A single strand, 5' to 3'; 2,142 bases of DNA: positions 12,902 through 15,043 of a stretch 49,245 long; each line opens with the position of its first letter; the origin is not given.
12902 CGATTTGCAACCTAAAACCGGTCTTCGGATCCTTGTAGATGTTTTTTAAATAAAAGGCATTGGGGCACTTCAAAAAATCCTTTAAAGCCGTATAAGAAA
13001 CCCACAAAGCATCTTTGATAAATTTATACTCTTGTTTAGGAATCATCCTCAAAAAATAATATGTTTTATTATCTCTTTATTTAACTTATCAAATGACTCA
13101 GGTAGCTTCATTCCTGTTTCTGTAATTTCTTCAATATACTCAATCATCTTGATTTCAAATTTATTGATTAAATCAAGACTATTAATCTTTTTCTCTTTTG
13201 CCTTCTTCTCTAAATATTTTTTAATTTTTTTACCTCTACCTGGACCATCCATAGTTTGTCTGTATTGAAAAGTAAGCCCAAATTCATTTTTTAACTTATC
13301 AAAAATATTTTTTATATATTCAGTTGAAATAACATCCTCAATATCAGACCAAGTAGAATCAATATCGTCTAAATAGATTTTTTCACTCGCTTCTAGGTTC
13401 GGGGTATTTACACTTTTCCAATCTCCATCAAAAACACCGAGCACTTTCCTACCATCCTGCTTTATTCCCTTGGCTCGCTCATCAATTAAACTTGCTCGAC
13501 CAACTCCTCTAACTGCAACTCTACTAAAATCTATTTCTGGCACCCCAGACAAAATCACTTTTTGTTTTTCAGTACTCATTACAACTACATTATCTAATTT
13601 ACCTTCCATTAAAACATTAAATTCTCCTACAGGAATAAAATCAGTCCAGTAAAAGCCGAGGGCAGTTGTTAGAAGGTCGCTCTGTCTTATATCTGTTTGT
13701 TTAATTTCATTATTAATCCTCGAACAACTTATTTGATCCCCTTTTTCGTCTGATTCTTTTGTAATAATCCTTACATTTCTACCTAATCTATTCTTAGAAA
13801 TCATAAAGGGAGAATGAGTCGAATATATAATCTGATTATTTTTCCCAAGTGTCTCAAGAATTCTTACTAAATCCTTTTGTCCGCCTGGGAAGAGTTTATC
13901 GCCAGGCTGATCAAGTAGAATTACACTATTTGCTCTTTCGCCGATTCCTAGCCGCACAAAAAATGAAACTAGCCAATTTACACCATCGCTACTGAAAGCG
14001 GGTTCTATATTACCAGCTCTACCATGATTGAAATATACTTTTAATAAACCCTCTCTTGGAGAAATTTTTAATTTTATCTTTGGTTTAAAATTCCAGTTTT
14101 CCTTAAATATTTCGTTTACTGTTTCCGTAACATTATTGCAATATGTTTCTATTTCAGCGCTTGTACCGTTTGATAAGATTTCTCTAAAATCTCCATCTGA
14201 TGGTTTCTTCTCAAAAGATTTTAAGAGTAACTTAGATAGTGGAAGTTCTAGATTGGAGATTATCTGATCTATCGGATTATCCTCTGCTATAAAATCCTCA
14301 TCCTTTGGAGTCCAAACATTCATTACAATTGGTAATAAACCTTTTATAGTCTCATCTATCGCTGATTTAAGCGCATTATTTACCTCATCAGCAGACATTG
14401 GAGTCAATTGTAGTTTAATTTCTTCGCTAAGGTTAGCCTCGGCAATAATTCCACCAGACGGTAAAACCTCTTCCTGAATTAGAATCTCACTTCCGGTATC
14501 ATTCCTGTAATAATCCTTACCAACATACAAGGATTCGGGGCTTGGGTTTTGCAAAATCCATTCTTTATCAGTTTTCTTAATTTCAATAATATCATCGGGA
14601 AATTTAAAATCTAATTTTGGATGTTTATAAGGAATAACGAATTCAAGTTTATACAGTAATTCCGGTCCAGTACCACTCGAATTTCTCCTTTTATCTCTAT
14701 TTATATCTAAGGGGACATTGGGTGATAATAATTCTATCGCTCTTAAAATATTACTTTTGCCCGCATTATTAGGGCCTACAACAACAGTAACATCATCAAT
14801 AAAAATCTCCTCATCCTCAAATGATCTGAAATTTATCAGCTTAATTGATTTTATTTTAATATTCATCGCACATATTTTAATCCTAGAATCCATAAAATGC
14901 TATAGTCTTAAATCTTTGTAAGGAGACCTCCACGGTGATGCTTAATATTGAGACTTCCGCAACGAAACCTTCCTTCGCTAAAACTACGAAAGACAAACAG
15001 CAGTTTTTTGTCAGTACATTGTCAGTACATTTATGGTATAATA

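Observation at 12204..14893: OLD-family ATPase/Toprim nuclease tightly coupled to a Cas4-like Fe-S nuclease: a Gabija-like pair without a helicase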

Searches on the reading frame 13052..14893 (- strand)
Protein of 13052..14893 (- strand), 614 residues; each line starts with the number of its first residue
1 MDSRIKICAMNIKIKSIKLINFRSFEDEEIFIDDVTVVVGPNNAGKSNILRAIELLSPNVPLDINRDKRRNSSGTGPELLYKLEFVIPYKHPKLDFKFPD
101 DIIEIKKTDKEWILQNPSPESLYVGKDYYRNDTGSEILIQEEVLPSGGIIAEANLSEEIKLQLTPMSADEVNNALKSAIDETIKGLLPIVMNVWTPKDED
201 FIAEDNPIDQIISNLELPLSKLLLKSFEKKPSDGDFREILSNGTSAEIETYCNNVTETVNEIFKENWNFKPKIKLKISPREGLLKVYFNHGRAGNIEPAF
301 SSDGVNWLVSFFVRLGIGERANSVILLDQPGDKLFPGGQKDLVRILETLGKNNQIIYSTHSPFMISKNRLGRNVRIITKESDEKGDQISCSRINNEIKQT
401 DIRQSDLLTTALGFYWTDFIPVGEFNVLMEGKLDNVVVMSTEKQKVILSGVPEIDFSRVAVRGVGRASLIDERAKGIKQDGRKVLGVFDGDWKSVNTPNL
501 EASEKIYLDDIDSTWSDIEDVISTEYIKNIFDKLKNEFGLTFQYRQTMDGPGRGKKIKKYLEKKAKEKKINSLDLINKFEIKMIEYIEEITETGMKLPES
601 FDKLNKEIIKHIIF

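Call 4: search_protein_families(library=pfam, proteins=[window:13052-14893:-], max_evalue=0.01)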
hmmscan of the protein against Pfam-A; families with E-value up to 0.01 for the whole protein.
window:13052-14893:- (614 aa): 6 families
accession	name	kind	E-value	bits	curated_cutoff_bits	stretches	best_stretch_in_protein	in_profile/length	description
PF13175.12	AAA_15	-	2.8e-21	77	32.1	1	13-365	2-374/374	AAA ATPase domain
PF13304.12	AAA_21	-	1.9e-14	54.9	27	1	35-365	1-303/304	AAA domain, putative AbiEii toxin, Type IV TA system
PF02463.25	SMC_N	-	1.9e-08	34.4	40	1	14-54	2-45/220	RecF/RecN/SMC N terminal domain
PF13476.12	AAA_23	-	3.7e-08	34.7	27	1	16-69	1-55/201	AAA domain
PF13514.12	AAA_27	-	4.4e-06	26.9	22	1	13-56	2-49/206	AAA domain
PF13555.12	AAA_29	-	1.8e-05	24.9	27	1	15-60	2-50/61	P-loop containing region of AAA domain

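Call 5: search_protein_families(library=padloc, proteins=[window:13052-14893:-], max_evalue=0.01)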
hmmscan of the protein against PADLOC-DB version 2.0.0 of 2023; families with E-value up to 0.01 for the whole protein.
window:13052-14893:- (614 aa): 122 families (the best 25 are shown)
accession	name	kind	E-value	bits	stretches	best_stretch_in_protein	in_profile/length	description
PDLC02358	Old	-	5.9e-25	86.1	2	12-62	2-52/578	Old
PDLC02979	AriA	-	9.6e-23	79.5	1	13-365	2-373/373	-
PDLC00067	GajA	-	2.1e-18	64.1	2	10-56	1-47/604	AAA ATPase domain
PDLC02980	AriA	-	7.7e-17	60.2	2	35-101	1-63/304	-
PDLC00278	PtuA1|PtuA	-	1.1e-16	59.2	2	13-56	2-46/436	AAA ATPase domain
PDLC00271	PtuA1|PtuA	-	5.4e-16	57.1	2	13-71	2-61/421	AAA ATPase domain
PDLC00289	PtuA1|PtuA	-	9.4e-16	55.8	1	245-384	175-310/404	AAA ATPase domain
PDLC02981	AriAB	-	3.8e-15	53.6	2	13-56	2-46/694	-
PDLC04135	mad3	-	4.4e-15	54.1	1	13-366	1-328/374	mads_3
PDLC02335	AbiLi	-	4.6e-15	53.5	1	8-391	44-263/326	AbiLi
PDLC03878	NsnB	-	6e-15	53.8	1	14-374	2-290/345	-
PDLC04178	HEC-01A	-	8.5e-14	49.4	1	11-57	6-52/399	-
PDLC04177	HEC-01A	-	1e-13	49.1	1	10-82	1-72/393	-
PDLC00066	GajA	-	1.5e-13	48.2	2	13-56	2-45/567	AAA ATPase domain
PDLC00086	GajA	-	3.1e-13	47.4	2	13-55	2-44/600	AAA ATPase domain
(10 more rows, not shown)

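Call 6: search_protein_families(library=pfam, proteins=[window:13052-14893:-], max_evalue=10)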
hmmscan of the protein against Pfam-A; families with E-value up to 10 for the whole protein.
window:13052-14893:- (614 aa): 7 families
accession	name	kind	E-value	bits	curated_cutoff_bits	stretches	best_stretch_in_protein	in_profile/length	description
PF13175.12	AAA_15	-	2.8e-21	77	32.1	1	13-365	2-374/374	AAA ATPase domain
PF13304.12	AAA_21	-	1.9e-14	54.9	27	1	35-365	1-303/304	AAA domain, putative AbiEii toxin, Type IV TA system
PF02463.25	SMC_N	-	1.9e-08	34.4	40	1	14-54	2-45/220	RecF/RecN/SMC N terminal domain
PF13476.12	AAA_23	-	3.7e-08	34.7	27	1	16-69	1-55/201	AAA domain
PF13514.12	AAA_27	-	4.4e-06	26.9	22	1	13-56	2-49/206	AAA domain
PF13555.12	AAA_29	-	1.8e-05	24.9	27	1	15-60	2-50/61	P-loop containing region of AAA domain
PF11398.14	DUF2813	-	0.029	14.2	21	1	15-56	4-45/372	Protein of unknown function (DUF2813)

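Call 7: search_protein_families(library=ncbifam, proteins=[window:13052-14893:-], max_evalue=0.1)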
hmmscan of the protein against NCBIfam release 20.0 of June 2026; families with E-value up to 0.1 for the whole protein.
window:13052-14893:- (614 aa): 23 families
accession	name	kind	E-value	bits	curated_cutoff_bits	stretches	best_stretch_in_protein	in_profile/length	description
NF041760.1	PtuA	equivalog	6.1e-12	45.2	500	2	10-55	48-94/524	retron Ec78 anti-phage system effector ATPase PtuA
TIGR00611.2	recf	equivalog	4.5e-08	32.6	172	1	14-58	1-46/339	DNA replication/repair protein RecF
NF047739.1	antiphage_MADS3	equivalog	5.1e-08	32.5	420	1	14-58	2-46/427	methylation-associated defense system AAA family ATPase MAD3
NF038234.1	retron_eff_Eco8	equivalog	1.2e-07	30.8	250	1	13-54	2-44/679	retron Eco8 family effector endonuclease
NF002244.0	PRK01156.1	equivalog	4.1e-07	28.5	847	1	14-54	3-44/895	DNA double-strand break repair ATPase Rad50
NF053563.1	Rkd4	equivalog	6.4e-07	27.9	860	1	13-54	2-44/747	arcadin-4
TIGR02169.1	SMC_prok_A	equivalog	2.1e-06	25.8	729.4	1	14-53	2-43/1165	chromosome segregation protein SMC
TIGR02168.1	SMC_prok_B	equivalog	5.2e-06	24.5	567.35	1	14-53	2-43/1181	chromosome segregation protein SMC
NF003034.1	PRK03918.1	equivalog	4.8e-05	21.5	700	1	12-53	1-43/878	DNA double-strand break repair ATPase Rad50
TIGR04435.1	restrict_AAA_1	hypoth_equivalog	0.00019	20.3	300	1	302-384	399-488/568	restriction system-associated AAA family ATPase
NF002572.0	PRK02224.1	equivalog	0.0007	18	1087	1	13-53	2-43/888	DNA double-strand break repair ATPase Rad50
TIGR00972.1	3a0107s01c2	equivalog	0.0024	17.3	343.2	0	29-58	23-52/248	phosphate ABC transporter ATP-binding protein PstB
NF010680.0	PRK14079.1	equivalog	0.0025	16.9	386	1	13-55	2-45/349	recombination protein F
TIGR01166.1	cbiO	subfamily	0.0036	16.8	211.8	0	323-360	147-185/190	cobalt ABC transporter, ATP-binding protein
NF010171.0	PRK13652.1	equivalog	0.0047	16.1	476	0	322-362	156-198/277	cobalt transporter ATP-binding subunit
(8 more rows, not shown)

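Call 8: search_solved_structures(query=window:13052-14893:-, max_evalue=1, show_alignments=2)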
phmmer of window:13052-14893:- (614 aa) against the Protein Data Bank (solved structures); distinct sequences matched with E-value up to 1: 34.
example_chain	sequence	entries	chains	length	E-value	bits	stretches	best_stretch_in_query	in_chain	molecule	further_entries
6p74_A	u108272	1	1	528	3e-11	45.7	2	14-59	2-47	Putative ATP-dependent endonuclease of the OLD family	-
8ee4_A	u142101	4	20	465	1.7e-06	30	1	13-55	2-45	PtuA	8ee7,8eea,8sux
22bu_B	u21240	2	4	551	1.1e-05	27.3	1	322-413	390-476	AAA family ATPase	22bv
22et_E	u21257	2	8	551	0.0001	24.1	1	323-413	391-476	PtuA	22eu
9nnb_C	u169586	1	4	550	0.00056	21.7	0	322-388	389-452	Retron I-A effector PtuA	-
9nnk_C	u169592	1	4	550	0.00059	21.6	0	322-388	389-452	Retreon I-A effector PtuA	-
9vkz_A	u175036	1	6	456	0.00074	21.3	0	15-54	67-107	Retron Ec78 probable ATPase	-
9kjx_B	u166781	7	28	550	0.0014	20.4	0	15-54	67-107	AAA family ATPase | Retron I-A effector PtuA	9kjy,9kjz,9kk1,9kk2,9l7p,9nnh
9vh1_D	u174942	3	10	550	0.0018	20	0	15-54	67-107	Retron Ec78 probable ATPase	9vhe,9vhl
5h68_A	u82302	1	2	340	0.0029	19.4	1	14-54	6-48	Chromosome partition protein Smc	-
9u9y_A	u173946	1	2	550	0.0035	19.1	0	322-388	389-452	AAA family ATPase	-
5h66_A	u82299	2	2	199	0.0036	19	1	14-54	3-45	Chromosome partition protein Smc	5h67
3zgx_A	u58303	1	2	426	0.0097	17.6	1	14-54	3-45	CHROMOSOME PARTITION PROTEIN SMC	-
5xg3_A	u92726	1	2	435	0.0098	17.6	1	14-54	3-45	Chromosome partition protein Smc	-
3tho_A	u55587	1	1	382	0.01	17.6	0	19-55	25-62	Probable DNA double-strand break repair Rad50 ATPase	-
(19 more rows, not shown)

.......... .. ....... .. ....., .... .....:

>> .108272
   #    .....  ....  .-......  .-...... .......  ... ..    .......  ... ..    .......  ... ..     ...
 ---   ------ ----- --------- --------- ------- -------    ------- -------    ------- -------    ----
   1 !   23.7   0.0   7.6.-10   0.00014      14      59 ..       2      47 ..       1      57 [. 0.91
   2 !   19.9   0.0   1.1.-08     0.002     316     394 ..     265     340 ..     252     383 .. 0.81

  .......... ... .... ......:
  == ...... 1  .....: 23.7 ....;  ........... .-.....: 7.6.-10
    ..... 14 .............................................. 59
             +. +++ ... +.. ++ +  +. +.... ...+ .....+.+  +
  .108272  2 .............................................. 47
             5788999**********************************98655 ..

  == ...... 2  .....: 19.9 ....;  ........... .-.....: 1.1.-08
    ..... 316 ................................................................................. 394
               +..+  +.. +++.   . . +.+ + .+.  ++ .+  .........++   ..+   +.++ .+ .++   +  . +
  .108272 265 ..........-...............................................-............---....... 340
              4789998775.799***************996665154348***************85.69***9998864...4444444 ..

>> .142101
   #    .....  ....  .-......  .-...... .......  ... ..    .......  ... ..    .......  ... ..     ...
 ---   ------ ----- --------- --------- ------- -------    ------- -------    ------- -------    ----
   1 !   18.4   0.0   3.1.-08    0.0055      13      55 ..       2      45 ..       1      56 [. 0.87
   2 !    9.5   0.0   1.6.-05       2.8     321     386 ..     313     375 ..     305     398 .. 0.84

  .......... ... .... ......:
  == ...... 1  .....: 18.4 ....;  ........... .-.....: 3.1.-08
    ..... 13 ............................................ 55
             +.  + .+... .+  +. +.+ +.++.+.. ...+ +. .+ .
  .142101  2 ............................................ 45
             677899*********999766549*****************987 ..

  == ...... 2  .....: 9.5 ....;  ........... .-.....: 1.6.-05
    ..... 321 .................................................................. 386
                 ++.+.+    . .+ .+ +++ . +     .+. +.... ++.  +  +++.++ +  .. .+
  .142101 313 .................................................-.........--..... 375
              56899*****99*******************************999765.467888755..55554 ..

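Call 10: find_homologous_proteins(query=window:13052-14893:-)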
Query window:13052-14893:- (614 aa): 181 proteins with E <= 0.001 among 8000 candidates; the best 120 are listed.
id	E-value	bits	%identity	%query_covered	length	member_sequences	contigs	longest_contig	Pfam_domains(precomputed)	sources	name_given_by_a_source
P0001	0.0e+0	1340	100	99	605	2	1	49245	PF13514.13,PF13175.13,PF13476.13,PF02463.26,PF13304.13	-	-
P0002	7.0e-223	760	57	98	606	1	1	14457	PF13175.13,PF13476.13,PF02463.26,PF13304.13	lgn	-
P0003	7.2e-218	743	56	98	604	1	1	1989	PF13175.13,PF13476.13,PF02463.26,PF13304.13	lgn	-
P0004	3.9e-216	737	56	98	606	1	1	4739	PF13175.13,PF02463.26,PF13304.13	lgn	-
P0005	3.3e-212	724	56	98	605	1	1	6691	PF13175.13,PF13476.13,PF02463.26,PF13304.13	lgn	-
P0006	7.2e-191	654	50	99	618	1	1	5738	PF13175.13,PF13476.13,PF02463.26,PF13304.13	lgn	-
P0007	2.0e-188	646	51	99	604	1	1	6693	PF11398.15,PF13175.13,PF13476.13,PF02463.26,PF13304.13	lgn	-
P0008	5.7e-187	641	50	99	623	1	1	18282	PF13175.13,PF13304.13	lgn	-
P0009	2.5e-171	589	46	98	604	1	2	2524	PF13175.13,PF02463.26,PF13304.13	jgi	jgi:hypothetical protein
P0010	1.5e-167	577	46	98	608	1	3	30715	PF13175.13,PF13476.13,PF02463.26,PF13304.13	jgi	jgi:hypothetical protein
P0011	1.9e-162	560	44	97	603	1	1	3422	PF13175.13,PF13476.13,PF02463.26,PF13304.13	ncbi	-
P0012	5.3e-156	539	44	99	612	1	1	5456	PF13175.13,PF13476.13,PF02463.26,PF13304.13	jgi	jgi:AAA ATPase domain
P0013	5.7e-145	502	42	98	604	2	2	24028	PF13175.13,PF13476.13,PF02463.26,PF13304.13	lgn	-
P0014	1.6e-140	488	42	94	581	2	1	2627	PF13175.13,PF13476.13,PF02463.26,PF13304.13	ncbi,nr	ncbi:MAG TPA: AAA family ATPase, partial [Nitrospira sp.]|nr:AAA family ATPase [Nitrospira sp.]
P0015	1.2e-35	141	29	77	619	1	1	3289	PF20469.5,PF13175.13,PF13304.13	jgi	-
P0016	2.2e-29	121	28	85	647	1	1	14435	PF20469.5,PF11398.15,PF13175.13,PF13476.13,PF13555.13,PF02463.26,PF13304.13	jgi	-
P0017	1.8e-28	118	30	78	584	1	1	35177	PF20469.5,PF11398.15,PF13175.13,PF02463.26,PF13304.13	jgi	jgi:predicted ATP-dependent endonuclease of OLD family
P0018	1.8e-26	111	28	78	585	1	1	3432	PF20469.5,PF11398.15,PF13175.13,PF02463.26,PF13304.13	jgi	jgi:predicted ATP-dependent endonuclease of OLD family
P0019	6.7e-26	109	28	86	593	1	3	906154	PF20469.5,PF13175.13,PF02463.26,PF13304.13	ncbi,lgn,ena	-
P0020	6.2e-23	99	25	92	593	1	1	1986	PF20469.5,PF13175.13,PF02463.26,PF13304.13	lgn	-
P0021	1.8e-21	94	29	38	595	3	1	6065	PF20469.5,PF13514.13,PF13175.13,PF13476.13,PF02463.26,PF13304.13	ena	-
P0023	4.0e-17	80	29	33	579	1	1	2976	PF20469.5,PF13175.13,PF13476.13,PF02463.26,PF13304.13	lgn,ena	-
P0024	2.7e-15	74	28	45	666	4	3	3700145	PF20469.5,PF13175.13,PF02463.26,PF13304.13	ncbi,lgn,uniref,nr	ncbi:AAA family ATPase [Acinetobacter beijerinckii]|uniref:Uncharacterized protein n=1 Tax=Acinetoba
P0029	5.3e-14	70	36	32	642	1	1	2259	PF20469.5,PF13175.13,PF02463.26,PF13304.13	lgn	-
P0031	2.0e-13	68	37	22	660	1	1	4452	PF20469.5,PF13175.13,PF13476.13,PF02463.26,PF13304.13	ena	-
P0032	2.4e-13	68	25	66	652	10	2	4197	PF20469.5,PF13175.13,PF13304.13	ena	-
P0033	3.0e-13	67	35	22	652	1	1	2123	PF20469.5,PF13175.13,PF02463.26,PF13304.13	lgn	-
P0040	4.1e-11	60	38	12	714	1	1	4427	PF20469.5,PF13175.13,PF13304.13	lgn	-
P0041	5.9e-11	60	25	69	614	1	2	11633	PF20469.5,PF13175.13,PF13304.13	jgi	jgi:hypothetical protein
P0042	1.2e-10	59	31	17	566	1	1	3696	PF20469.5,PF11398.15,PF13175.13,PF13476.13,PF02463.26,PF13304.13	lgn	-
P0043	3.2e-10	57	27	53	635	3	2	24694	PF20469.5,PF13175.13,PF02463.26,PF13304.13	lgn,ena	-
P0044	5.1e-10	57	24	69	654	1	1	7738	PF20469.5,PF13175.13,PF02463.26,PF13304.13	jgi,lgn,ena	-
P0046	1.3e-8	52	40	8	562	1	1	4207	PF20469.5,PF11398.15,PF13514.13,PF13175.13,PF13476.13,PF02463.26,PF13304.13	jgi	jgi:putative ATP-dependent endonuclease of OLD family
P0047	1.4e-8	52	38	10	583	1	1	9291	PF20469.5,PF11398.15,PF13175.13,PF02463.26,PF13304.13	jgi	jgi:predicted ATP-dependent endonuclease of OLD family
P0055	5.5e-8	50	46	8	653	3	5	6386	PF20469.5,PF11398.15,PF13175.13,PF13476.13,PF13555.13,PF02463.26,PF13304.13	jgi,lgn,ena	jgi:predicted ATP-dependent endonuclease of OLD family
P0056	6.5e-8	50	48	9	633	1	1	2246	PF20469.5,PF11398.15,PF13175.13,PF13304.13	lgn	-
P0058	2.4e-7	48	46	9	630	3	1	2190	PF20469.5,PF11398.15,PF13175.13,PF02463.26,PF13304.13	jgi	-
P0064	4.7e-7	47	35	10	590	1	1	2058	PF20469.5,PF11398.15,PF13175.13,PF13476.13,PF02463.26,PF13304.13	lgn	-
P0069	1.5e-6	45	42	8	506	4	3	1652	PF20469.5,PF11398.15,PF13175.13,PF13476.13,PF02463.26,PF13304.13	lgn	-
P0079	4.9e-6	43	56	7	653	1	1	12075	PF20469.5,PF11398.15,PF13514.13,PF13175.13,PF13476.13,PF02463.26,PF13304.13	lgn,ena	-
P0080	5.6e-6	43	56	7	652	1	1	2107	PF20469.5,PF11398.15,PF13514.13,PF13175.13,PF13476.13,PF02463.26,PF13304.13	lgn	-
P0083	6.0e-6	43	56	7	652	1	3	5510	PF20469.5,PF11398.15,PF13514.13,PF13175.13,PF13476.13,PF02463.26,PF13304.13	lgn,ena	-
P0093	1.3e-5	42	26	35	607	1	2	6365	PF20469.5,PF13175.13,PF02463.26,PF13304.13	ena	-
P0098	1.7e-5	42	43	7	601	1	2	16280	PF20469.5,PF11398.15,PF13175.13,PF13476.13,PF02463.26,PF13304.13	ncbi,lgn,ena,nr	ncbi:MAG: ATP-dependent endonuclease [Candidatus Thorarchaeota archaeon]|nr:ATP-dependent endonuclea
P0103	2.3e-5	41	47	7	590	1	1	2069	PF20469.5,PF11398.15,PF13175.13,PF13476.13,PF02463.26,PF13304.13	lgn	-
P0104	2.8e-5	41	41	9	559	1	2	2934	PF20469.5,PF13175.13,PF13476.13,PF02463.26,PF13304.13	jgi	-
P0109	3.2e-5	41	45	7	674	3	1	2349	PF20469.5,PF11398.15,PF13514.13,PF13175.13,PF02463.26,PF13304.13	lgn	-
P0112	3.8e-5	41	53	7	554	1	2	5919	PF20469.5,PF11398.15,PF13514.13,PF13175.13,PF13476.13,PF02463.26,PF13304.13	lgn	-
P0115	4.3e-5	40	45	9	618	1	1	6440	PF20469.5,PF11398.15,PF13175.13,PF13476.13,PF02463.26,PF13304.13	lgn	-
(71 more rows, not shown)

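Call 14: find_encoding_contigs(protein=P0002, flank=6000, max_places=3)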
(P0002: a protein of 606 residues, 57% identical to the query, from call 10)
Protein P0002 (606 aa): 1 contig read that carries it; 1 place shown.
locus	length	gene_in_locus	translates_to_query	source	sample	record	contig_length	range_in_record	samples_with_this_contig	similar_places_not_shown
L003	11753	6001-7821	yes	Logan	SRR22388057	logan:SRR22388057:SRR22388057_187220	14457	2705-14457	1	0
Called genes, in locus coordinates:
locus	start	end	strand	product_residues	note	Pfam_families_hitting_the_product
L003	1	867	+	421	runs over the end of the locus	PF01420:Methylase_S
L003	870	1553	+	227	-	PF13365:Trypsin_2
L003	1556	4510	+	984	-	PF04313:HSDR_N, PF04851:ResIII, PF00270:DEAD (weak), PF18766:SWI2_SNF2, PF22679:T1R_D3-like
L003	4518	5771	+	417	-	PF13742:tRNA_anti_2, PF02601:Exonuc_VII_L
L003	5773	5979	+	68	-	PF02609:Exonuc_VII_S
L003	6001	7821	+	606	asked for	PF02463:SMC_N (faint), PF13175:AAA_15, PF13476:AAA_23 (weak), PF13304:AAA_21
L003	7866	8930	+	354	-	-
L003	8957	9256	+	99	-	PF24694:LNS2_PITM1-3 (weak)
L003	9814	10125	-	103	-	PF09397:FtsK_gamma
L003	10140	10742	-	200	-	-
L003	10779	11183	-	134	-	-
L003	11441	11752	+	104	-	?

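Call 15: find_encoding_contigs(protein=P0008, flank=6000, max_places=2)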
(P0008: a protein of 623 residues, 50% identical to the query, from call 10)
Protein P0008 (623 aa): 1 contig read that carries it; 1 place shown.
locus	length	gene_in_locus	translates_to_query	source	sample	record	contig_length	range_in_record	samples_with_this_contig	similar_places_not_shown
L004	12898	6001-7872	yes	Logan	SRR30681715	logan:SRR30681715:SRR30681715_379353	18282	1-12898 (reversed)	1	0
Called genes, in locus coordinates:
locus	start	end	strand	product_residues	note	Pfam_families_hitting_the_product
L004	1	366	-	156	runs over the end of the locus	PF12869:tRNA_anti-like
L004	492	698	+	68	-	PF24250:HVO_2718 (weak), PF13560:HTH_31, PF12844:HTH_19, PF01381:HTH_3, PF13443:HTH_26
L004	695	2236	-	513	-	PF17289:Terminase_6C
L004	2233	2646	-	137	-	-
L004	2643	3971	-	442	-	PF01555:N6_N4_Mtase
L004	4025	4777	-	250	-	-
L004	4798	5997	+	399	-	-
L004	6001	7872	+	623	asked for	PF13175:AAA_15, PF13304:AAA_21 (weak)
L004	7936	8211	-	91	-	PF09397:FtsK_gamma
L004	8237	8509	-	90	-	-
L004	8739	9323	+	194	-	-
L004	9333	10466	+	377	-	PF12773:DZR (faint)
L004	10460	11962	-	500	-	PF11074:DUF2779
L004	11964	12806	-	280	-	PF12705:PDDEXK_1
